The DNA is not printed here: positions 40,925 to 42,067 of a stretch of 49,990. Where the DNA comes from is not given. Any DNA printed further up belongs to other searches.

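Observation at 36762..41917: Array of small ORF cassettes bounded by long imperfect palindromes with ATAAC...GTTAT termini, ending at a Xer-like tyrosine recombinase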

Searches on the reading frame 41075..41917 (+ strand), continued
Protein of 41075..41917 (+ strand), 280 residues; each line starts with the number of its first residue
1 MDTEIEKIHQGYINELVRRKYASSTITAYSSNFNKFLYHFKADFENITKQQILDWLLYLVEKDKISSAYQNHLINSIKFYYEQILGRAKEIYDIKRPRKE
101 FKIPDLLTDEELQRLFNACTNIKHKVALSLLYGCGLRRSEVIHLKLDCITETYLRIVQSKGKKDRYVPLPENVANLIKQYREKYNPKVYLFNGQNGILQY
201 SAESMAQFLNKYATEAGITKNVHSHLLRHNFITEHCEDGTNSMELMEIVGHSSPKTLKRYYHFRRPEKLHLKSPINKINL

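Call 81: find_related_loci(query=A2, collection=genome_contigs, flank=8000)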
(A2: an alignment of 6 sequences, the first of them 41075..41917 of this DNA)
Query A2 (280 aa) in genome_contigs; peptide patterns used: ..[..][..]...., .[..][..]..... (x = any residue, [..] = any of these).
600 stretches matched a pattern (row limit reached: there are more); 550 encode a relative of the query (tblastn E <= 1e-3); the best 80 are kept; 80 distinct loci.
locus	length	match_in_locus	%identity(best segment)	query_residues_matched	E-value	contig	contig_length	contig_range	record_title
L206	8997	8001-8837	43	3-279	6e-72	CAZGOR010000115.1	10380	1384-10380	MAG TPA_asm: uncultured Bacteroides sp. isolate binchicken_co116_246 genome assembly, contig: NODE_7242_length_10380_cov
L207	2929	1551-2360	42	11-278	3e-71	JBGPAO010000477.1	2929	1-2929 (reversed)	MAG: Bacteroidia bacterium isolate OBJ_0618_130150_127 k141_3483092_length_2929_cov_9.0000, whole genome shotgun sequenc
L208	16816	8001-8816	42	10-278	2e-69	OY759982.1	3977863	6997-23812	MAG: Prolixibacteraceae bacterium isolate a65ce3e3-c5f4-4774-b918-da8a2197b833 genome assembly, chromosome: 2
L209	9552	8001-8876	41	2-278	2e-68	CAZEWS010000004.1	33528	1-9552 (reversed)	MAG TPA_asm: uncultured Rikenellaceae bacterium isolate binchicken_co233_50 genome assembly, contig: NODE_99_length_3352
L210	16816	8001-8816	42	10-278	2e-66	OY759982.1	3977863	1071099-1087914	MAG: Prolixibacteraceae bacterium isolate a65ce3e3-c5f4-4774-b918-da8a2197b833 genome assembly, chromosome: 2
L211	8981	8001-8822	42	7-278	4e-66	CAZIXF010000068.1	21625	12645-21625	MAG TPA_asm: uncultured Roseivirgaceae bacterium isolate SRP141376_co2_265 genome assembly, contig: NODE_5067_length_216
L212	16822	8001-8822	42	7-278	6e-66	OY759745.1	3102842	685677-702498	MAG: Bacteroidales bacterium isolate 6557e7a1-78fa-4815-bf71-3c9d2683966d genome assembly, chromosome: 1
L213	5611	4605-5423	41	8-278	1e-65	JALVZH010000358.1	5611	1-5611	MAG: Bacteroidales bacterium isolate T10_metabat1_scaf2bin.002 T10_NODE_9528_length_5611_cov_6.007659, whole genome shot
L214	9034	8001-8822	41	7-278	7e-65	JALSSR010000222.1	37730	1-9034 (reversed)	MAG: Bacteroidales bacterium isolate 356-308_metabat2_scaf2bin.063 356-308_scaffold_581_c1, whole genome shotgun sequenc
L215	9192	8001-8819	41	10-280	5e-65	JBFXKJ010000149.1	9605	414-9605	MAG: Mangrovibacterium sp. isolate CA_2019_TPIn_72 NODE_26918_length_9605_cov_4.428149_TPIn, whole genome shotgun sequen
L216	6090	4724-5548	43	7-279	2e-64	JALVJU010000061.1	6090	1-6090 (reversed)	MAG: Marinilabiliaceae bacterium isolate A1_metabat2_scaf2bin.082 A1_NODE_11815_length_6090_cov_13.643636, whole genome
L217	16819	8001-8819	43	8-278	2e-63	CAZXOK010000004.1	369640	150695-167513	MAG TPA_asm: uncultured Chlorobiales bacterium isolate SRP141376_co5_211 genome assembly, contig: NODE_18_length_369640_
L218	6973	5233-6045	41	10-278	1e-63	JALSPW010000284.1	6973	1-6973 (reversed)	MAG: Saprospiraceae bacterium isolate 356-284_metabat2_scaf2bin.098 356-284_scaffold_7648_c1, whole genome shotgun seque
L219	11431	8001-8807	43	12-278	3e-63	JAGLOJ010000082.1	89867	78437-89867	MAG: Candidatus Sabulitectum sp. isolate RS_7_28 ROV157_7.bin.28.fa_82, whole genome shotgun sequence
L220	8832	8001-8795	41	16-278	6e-63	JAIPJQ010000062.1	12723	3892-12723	MAG: Candidatus Neomarinimicrobiota bacterium isolate Tobar14m-G39 Tobar14m-C3119, whole genome shotgun sequence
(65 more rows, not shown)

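Call 86: search_solved_structures(query=window:41075-41917:+, max_evalue=1e-20, show_alignments=2)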
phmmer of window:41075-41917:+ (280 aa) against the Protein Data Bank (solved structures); distinct sequences matched with E-value up to 1e-20: 2.
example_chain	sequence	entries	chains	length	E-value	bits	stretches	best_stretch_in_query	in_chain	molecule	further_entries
4a8e_A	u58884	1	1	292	1.5e-26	97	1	36-278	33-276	PROBABLE TYROSINE RECOMBINASE XERC-LIKE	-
2a3v_A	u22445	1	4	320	1.6e-24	90.3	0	18-175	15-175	site-specific recombinase IntI4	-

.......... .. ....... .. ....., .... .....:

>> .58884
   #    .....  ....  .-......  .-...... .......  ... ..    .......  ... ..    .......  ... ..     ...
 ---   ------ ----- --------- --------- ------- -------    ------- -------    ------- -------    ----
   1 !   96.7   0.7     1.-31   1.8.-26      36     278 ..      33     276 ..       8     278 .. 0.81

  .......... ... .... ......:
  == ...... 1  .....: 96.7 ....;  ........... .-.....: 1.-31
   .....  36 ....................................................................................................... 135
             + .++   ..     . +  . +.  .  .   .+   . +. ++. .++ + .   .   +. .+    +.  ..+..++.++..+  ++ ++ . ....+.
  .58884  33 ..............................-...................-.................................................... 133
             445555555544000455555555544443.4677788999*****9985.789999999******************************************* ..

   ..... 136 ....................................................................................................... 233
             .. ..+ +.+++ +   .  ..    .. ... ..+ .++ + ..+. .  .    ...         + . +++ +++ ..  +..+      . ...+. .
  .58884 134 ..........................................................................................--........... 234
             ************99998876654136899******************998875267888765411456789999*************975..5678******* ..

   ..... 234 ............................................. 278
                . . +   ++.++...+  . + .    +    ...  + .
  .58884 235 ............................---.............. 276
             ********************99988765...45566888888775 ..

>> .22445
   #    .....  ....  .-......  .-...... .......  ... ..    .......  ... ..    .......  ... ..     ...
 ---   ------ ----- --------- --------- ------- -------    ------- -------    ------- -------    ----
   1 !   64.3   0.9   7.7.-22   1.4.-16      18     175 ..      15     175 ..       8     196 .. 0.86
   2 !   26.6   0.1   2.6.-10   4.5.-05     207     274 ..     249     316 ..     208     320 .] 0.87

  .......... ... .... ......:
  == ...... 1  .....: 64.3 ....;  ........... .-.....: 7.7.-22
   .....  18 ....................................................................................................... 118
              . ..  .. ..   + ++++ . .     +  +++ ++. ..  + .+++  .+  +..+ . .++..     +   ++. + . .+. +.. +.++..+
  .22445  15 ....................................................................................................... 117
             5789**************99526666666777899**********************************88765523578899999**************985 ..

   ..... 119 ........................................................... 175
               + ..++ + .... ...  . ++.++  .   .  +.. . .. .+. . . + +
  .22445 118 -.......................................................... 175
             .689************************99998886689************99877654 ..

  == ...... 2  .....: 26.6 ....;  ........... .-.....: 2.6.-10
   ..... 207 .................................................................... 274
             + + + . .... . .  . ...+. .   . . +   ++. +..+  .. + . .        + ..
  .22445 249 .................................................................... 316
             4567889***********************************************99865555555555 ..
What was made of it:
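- On Integron: In the alignment to IntI4 (PDB 2a3v), about 42 IntI4 residues (176-248) have no counterpart (call 86).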

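Call 97: get_annotated_region(hit=H2, flank=7000)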
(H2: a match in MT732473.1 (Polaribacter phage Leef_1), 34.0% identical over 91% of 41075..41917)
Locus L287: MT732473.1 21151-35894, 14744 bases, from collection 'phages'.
description: Polaribacter phage Leef_1, complete genome.
organism: Polaribacter phage Leef_1 (NCBI taxid 2745684)
taxonomy: Viruses; Duplodnaviria; Heunggongvirae; Uroviricota; Caudoviricetes; Helgolandviridae; Leefvirus; Leefvirus Leef
host: Polaribacter sp. AHE13PA; source: surface seawater; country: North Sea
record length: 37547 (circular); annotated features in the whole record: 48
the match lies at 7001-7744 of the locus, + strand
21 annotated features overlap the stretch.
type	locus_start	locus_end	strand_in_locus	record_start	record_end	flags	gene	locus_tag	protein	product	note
CDS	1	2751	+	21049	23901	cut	-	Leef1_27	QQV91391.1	DNA primase/TOPRIM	-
CDS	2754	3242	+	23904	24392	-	-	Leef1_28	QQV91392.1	hypothetical protein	-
CDS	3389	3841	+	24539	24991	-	-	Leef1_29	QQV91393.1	hypothetical protein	-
CDS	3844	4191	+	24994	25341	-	-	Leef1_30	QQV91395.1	hypothetical protein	-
CDS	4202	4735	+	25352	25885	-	-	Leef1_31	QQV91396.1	hypothetical protein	-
CDS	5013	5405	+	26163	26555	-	-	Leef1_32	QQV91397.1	RNA-binding protein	-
CDS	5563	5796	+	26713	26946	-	-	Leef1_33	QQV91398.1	hypothetical protein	-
CDS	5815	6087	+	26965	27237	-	-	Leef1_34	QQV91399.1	hypothetical protein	-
CDS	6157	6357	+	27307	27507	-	-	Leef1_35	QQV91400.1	protein of unknown function DUF551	-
CDS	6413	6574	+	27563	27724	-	-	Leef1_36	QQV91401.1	hypothetical protein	-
CDS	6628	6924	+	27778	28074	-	-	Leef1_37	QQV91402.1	hypothetical protein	-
CDS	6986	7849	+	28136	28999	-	-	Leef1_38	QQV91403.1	integrase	-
CDS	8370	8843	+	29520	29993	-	-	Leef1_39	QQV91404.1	hypothetical protein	-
CDS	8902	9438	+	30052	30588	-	-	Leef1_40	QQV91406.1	hypothetical protein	-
CDS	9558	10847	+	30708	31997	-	-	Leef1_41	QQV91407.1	protease /major capsid protein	protease ClpP /major capsid protein(VirFam)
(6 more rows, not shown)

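Call 98: get_annotated_region(hit=H17, flank=7000)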
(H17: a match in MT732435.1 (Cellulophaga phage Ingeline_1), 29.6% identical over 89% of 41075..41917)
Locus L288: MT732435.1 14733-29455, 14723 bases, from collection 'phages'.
description: Cellulophaga phage Ingeline_1, complete genome.
organism: Cellulophaga phage Ingeline_1 (NCBI taxid 2745674)
taxonomy: Viruses; Duplodnaviria; Heunggongvirae; Uroviricota; Caudoviricetes; Duneviridae; Ingelinevirus; Ingelinevirus ingeline
host: Cellulophaga sp. HaHaR_3_176; source: surface seawater; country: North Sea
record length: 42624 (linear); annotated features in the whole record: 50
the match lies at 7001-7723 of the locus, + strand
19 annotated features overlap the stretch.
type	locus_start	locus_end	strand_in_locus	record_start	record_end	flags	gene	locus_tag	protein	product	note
CDS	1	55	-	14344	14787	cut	-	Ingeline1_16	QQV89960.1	helix-turn-helix transcriptional regulator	-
CDS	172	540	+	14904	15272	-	-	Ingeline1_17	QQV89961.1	hypothetical protein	-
CDS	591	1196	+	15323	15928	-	-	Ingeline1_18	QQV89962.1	LuxR family transcriptional regulator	-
CDS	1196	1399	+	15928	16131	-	-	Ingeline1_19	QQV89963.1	hypothetical protein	-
CDS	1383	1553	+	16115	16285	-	-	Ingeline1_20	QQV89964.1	hypothetical protein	-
CDS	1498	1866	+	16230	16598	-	-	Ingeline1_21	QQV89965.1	hypothetical protein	-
CDS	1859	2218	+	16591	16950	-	-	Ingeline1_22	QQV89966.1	hypothetical protein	-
CDS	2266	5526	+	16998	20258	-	-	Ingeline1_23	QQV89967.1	DNA primase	-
CDS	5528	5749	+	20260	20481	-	-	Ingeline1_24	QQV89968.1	hypothetical protein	-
CDS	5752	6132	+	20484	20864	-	-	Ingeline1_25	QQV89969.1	hypothetical protein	-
CDS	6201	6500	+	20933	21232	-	-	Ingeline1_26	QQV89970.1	hypothetical protein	-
CDS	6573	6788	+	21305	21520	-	-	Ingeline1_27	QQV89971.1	hypothetical protein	-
CDS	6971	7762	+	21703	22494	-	-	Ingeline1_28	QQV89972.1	integrase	-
CDS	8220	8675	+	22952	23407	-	-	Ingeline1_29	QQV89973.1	hypothetical protein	-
CDS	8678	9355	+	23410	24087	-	-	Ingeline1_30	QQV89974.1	hypothetical protein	-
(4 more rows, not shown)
